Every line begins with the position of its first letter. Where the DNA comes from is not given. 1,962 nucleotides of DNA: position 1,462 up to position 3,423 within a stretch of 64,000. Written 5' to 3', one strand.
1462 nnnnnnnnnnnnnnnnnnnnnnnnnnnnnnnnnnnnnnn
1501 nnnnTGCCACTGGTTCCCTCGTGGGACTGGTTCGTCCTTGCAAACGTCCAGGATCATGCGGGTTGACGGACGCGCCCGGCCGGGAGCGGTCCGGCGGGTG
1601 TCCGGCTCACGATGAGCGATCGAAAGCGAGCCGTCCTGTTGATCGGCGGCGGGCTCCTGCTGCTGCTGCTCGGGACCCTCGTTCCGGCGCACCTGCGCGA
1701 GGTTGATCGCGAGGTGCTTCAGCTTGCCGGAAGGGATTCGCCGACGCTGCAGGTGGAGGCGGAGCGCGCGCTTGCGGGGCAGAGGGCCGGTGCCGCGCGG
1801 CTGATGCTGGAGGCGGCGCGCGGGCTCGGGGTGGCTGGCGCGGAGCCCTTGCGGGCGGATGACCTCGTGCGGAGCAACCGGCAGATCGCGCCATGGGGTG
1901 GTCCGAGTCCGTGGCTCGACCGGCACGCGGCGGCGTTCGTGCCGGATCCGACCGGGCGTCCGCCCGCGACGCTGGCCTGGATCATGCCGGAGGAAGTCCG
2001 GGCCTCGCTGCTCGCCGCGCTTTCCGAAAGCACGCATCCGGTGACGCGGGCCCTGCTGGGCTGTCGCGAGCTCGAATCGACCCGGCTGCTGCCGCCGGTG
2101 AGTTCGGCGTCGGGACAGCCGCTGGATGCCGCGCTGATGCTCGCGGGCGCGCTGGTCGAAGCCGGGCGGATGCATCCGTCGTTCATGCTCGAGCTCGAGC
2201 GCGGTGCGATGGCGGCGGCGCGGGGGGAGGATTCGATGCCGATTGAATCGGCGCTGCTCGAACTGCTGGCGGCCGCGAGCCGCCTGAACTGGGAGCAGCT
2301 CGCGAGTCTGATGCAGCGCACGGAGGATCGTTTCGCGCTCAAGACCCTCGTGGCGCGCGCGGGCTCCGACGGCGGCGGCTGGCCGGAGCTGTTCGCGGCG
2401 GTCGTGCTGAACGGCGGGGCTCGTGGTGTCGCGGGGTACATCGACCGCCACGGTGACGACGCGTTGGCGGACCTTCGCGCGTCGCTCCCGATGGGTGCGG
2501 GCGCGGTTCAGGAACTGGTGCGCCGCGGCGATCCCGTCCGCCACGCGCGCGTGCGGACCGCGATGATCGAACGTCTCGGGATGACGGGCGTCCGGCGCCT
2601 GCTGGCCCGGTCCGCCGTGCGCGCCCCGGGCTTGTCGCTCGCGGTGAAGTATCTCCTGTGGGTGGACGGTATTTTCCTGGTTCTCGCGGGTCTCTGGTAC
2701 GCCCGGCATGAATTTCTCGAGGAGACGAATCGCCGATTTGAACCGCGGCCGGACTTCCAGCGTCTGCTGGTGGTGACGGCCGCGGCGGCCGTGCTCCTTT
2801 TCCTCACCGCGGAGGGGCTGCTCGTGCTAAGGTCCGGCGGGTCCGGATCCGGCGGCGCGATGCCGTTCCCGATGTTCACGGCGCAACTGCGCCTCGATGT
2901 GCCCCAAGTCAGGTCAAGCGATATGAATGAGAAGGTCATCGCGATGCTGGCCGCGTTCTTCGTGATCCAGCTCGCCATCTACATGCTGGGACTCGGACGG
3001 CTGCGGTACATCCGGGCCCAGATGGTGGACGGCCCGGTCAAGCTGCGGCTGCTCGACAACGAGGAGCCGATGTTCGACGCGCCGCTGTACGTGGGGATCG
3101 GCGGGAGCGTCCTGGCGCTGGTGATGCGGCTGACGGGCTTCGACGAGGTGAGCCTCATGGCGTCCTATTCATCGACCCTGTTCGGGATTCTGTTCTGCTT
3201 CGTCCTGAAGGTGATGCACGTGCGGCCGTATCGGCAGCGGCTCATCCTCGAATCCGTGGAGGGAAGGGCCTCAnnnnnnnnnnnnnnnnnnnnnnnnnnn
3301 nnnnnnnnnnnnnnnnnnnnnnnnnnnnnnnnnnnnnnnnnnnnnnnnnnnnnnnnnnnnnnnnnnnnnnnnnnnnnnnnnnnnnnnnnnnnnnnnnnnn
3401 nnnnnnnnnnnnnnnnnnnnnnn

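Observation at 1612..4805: Translationally coupled stator-like pair: MotA/ExbB/TolQ-like TM hairpin plus an Asp-in-TM partner fused to a long coiled coil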

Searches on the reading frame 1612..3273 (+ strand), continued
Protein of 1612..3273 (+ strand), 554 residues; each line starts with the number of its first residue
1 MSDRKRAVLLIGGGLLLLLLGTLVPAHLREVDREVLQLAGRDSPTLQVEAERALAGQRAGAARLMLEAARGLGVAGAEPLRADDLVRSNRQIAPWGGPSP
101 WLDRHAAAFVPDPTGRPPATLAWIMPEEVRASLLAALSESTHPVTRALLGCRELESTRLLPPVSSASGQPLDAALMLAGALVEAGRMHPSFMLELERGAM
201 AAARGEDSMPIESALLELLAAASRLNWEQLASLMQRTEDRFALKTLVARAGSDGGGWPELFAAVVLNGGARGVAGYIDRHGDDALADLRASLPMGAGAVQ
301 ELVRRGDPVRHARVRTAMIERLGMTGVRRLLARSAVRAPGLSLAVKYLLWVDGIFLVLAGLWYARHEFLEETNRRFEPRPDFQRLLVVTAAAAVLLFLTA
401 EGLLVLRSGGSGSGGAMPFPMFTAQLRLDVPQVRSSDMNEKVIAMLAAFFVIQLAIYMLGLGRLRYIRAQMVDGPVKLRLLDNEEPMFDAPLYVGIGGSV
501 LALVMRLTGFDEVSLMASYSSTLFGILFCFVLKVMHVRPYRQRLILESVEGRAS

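Call 62: list_cluster_members(proteins=[P0085, P0090, P0100, P0124, P0150, P0181, P0200, P0229, P0069, P0083])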
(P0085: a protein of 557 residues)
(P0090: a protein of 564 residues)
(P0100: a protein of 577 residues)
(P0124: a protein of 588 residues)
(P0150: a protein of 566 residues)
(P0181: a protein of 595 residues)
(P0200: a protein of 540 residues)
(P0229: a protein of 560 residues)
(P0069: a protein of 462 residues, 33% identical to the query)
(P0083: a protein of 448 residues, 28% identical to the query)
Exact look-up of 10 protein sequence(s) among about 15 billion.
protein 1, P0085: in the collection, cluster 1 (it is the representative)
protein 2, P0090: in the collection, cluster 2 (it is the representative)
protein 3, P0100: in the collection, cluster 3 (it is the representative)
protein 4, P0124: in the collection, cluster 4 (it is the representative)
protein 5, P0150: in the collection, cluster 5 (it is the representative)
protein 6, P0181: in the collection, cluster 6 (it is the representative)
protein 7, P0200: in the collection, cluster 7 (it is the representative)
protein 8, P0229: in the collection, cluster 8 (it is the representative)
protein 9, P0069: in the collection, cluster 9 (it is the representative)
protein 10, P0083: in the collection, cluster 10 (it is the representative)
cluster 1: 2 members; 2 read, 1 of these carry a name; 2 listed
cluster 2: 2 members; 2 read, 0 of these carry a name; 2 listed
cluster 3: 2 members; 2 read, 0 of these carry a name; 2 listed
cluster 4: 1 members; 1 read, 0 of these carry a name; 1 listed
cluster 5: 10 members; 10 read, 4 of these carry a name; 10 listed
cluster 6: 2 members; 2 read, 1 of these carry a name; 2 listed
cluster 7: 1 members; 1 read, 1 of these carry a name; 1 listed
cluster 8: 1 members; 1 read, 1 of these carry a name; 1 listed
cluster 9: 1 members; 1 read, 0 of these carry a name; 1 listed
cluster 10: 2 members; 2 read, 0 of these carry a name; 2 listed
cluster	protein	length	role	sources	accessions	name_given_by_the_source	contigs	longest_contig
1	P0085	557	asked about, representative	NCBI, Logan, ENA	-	-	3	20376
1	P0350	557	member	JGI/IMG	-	type II secretory pathway pseudopilin PulG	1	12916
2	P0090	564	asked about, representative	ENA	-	-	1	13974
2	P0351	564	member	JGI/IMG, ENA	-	-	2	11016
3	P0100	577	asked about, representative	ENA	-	-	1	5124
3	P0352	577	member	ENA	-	-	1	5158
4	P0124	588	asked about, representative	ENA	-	-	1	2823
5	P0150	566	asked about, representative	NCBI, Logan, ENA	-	-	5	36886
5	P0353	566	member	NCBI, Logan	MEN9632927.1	MAG: hypothetical protein RL077_1331 [Verrucomicrobiota bacterium]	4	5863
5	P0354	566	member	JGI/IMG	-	hypothetical protein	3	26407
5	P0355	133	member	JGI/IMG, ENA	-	hypothetical protein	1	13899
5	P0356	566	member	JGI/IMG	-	hypothetical protein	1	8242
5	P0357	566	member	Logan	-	-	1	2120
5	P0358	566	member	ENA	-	-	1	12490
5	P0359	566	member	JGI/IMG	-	-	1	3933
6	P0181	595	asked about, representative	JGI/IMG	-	hypothetical protein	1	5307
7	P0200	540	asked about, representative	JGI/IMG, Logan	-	hypothetical protein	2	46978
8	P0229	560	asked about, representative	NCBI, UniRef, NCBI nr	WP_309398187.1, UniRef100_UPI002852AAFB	hypothetical protein [Cerasicoccus maritimus] | hypothetical protein n=1 Tax=Cerasicoccus maritimus TaxID=490089 RepID=UPI002852AAFB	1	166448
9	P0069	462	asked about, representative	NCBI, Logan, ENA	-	-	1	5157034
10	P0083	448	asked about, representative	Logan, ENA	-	-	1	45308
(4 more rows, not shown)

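Call 75: find_encoding_contigs(protein=P0229, flank=6000, max_places=1)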
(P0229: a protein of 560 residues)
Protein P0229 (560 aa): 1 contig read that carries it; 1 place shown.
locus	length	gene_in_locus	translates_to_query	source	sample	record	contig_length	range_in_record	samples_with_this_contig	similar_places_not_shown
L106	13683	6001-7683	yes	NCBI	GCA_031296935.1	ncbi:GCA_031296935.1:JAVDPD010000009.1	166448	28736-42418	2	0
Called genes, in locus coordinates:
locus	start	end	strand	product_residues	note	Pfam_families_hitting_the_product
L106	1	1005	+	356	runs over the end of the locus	PF00596:Aldolase_II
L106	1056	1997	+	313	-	PF00056:Ldh_1_N, PF02866:Ldh_1_C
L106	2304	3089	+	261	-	PF00899:ThiF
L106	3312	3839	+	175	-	-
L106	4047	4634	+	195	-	-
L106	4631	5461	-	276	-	PF01026:TatD_DNase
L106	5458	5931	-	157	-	PF04892:VanZ-LLP1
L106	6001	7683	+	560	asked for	-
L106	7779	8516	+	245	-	PF12146:Hydrolase_4 (weak), PF24096:DUF7379, PF00561:Abhydrolase_1 (weak), PF12697:Abhydrolase_6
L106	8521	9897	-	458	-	PF01546:Peptidase_M20, PF07687:M20_dimer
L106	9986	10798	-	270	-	PF01435:Peptidase_M48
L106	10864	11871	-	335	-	PF03976:PPK2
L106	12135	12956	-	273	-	PF21088:MS_channel_1st, PF00924:MS_channel_2nd, PF21082:MS_channel_3rd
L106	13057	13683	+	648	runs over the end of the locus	PF00027:cNMP_binding, PF00571:CBS (weak), PF03445:DUF294, PF10335:DUF294_C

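Call 76: find_encoding_contigs(protein=P0200, flank=4000, max_places=1)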
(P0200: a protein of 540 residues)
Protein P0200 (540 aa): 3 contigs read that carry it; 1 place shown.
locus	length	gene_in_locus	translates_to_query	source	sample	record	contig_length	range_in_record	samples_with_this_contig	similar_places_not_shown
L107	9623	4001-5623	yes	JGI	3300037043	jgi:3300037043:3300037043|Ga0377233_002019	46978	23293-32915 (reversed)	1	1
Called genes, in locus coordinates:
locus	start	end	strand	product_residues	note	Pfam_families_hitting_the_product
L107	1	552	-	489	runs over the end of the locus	PF00474:SSF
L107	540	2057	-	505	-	PF13580:SIS_2, PF22645:GKRP_SIS_N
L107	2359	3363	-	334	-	PF01118:Semialdhyde_dh, PF02774:Semialdhyde_dhC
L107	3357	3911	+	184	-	PF03734:YkuD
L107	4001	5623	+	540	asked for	-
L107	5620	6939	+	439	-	-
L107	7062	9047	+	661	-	PF00188:CAP (weak)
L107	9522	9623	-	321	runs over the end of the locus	-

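Call 77: find_encoding_contigs(protein=P0150, flank=4000, max_places=1)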
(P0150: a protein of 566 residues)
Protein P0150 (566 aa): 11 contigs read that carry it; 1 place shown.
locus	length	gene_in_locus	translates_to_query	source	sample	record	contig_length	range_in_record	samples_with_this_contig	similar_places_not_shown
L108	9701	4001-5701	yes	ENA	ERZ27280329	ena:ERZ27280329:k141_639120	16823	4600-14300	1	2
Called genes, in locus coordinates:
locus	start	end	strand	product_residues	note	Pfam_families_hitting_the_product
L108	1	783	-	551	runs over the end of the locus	PF06056:Terminase_5 (faint), PF00665:rve (weak), PF22483:Mu-transpos_C_2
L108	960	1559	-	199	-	PF20221:DUF6580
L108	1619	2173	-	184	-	PF01923:Cob_adeno_trans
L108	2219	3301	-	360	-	PF01408:GFO_IDH_MocA, PF22725:GFO_IDH_MocA_C3, PF02894:GFO_IDH_MocA_C (weak)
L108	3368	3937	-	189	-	PF01327:Pep_deformylase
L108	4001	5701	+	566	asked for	-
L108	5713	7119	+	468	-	-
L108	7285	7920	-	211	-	-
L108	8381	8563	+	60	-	-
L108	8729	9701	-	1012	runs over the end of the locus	PF07715:Plug (weak)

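Call 78: find_encoding_contigs(protein=P0085, flank=4000, max_places=1)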
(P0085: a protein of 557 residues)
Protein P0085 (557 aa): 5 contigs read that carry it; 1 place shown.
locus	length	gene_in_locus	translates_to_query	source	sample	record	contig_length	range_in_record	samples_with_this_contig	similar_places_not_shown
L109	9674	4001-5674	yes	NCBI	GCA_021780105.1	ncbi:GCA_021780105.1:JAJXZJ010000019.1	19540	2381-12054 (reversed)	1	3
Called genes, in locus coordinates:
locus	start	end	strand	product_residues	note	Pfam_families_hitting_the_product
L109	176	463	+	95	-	-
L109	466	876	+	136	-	-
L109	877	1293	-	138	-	PF07578:LAB_N, PF13248:Zn_ribbon_3 (weak)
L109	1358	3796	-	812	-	PF16586:DUF5060 (weak)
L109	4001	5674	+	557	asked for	-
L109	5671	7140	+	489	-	PF28367:CEP128 (weak)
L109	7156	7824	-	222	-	PF02517:Rce1-like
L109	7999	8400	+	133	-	PF13495:Phage_int_SAM_4 (faint)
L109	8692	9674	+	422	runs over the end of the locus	-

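Call 82: list_cluster_members(proteins=[P0086, P0094, P0105, P0115, P0130, P0140, P0160, P0175, P0190, P0215])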
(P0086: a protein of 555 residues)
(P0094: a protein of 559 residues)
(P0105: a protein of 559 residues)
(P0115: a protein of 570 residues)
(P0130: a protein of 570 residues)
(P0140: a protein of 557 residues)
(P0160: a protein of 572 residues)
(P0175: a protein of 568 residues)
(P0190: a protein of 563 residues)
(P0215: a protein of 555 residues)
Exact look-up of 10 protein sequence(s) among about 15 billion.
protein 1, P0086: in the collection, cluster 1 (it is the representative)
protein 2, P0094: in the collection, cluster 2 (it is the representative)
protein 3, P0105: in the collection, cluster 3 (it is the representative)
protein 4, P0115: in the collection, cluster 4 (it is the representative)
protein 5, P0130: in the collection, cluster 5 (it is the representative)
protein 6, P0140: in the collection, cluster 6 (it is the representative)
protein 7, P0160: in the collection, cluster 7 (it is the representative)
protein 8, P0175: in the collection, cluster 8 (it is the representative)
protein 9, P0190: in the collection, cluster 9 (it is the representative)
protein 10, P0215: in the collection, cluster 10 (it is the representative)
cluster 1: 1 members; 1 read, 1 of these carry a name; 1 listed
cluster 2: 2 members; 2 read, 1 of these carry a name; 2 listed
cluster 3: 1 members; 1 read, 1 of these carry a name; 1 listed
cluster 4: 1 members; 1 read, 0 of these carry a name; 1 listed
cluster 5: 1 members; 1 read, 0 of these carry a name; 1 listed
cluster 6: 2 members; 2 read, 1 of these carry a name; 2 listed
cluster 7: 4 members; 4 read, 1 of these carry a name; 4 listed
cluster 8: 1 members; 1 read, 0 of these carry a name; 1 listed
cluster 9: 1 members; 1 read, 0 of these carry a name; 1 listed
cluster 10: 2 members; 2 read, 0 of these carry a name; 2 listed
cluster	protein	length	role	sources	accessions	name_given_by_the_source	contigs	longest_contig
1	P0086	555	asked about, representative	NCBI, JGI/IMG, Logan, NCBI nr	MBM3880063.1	MAG: hypothetical protein FJ387_10145 [Verrucomicrobia bacterium] | hypothetical protein [Verrucomicrobiota bacterium]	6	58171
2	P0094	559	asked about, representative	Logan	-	-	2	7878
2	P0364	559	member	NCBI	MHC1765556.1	MAG: hypothetical protein AB9869_14845 [Verrucomicrobiia bacterium]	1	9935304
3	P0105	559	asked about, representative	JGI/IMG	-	hypothetical protein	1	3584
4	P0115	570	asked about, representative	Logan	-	-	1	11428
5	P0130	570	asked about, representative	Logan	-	-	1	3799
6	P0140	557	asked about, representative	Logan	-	-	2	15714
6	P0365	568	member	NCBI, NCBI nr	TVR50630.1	MAG: hypothetical protein EA425_09370 [Puniceicoccaceae bacterium]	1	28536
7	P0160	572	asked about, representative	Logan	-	-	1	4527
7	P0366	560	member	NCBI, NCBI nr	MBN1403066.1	MAG: hypothetical protein JW942_01185 [Opitutales bacterium] | hypothetical protein [Opitutales bacterium]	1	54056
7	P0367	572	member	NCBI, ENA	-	-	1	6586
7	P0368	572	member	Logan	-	-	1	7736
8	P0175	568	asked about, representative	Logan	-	-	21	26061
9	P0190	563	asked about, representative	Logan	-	-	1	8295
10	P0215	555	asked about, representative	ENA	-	-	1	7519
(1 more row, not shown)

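Call 87: search_solved_structures(query=A4, max_evalue=10, show_alignments=2)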
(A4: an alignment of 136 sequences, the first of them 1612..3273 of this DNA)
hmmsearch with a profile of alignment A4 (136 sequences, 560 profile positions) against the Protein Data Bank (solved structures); distinct sequences matched with E-value up to 10: 2.
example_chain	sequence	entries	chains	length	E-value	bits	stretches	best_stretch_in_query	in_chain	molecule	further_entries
5cwj_A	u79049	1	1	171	1.8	10.4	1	132-257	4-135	Designed helical repeat protein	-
2lfd_A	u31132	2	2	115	2.9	9.8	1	35-123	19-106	Diiron protein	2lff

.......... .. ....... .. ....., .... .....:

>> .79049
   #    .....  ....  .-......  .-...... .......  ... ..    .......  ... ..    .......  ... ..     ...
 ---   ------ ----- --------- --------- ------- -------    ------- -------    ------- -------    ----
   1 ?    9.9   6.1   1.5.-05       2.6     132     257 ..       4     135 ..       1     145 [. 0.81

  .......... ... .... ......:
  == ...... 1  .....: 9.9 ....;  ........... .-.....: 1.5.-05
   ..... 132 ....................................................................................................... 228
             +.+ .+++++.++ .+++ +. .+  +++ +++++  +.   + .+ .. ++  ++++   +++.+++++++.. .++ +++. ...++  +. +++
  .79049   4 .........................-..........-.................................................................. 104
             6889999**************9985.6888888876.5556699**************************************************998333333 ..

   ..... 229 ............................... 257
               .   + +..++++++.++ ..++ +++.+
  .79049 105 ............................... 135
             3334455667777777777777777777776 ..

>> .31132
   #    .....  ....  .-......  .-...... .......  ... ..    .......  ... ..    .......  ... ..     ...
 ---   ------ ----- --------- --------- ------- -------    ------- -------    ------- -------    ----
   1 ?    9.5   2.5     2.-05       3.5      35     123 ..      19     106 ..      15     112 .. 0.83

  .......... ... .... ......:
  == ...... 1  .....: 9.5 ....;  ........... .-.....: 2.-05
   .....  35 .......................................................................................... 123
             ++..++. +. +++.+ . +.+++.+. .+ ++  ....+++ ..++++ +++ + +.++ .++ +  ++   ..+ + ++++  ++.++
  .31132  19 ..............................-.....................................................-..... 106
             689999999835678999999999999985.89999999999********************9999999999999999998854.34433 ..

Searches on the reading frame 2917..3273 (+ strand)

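Call 53: search_protein_families(library=pfam, proteins=[window:2917-3273:+], max_evalue=10)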
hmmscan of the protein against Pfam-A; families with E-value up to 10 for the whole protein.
seq(119 aa): 1 family
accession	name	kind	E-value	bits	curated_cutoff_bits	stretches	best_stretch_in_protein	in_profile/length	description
PF02656.20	DUF202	-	0.022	15.6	23.4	1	5-35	36-66/68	Domain of unknown function (DUF202)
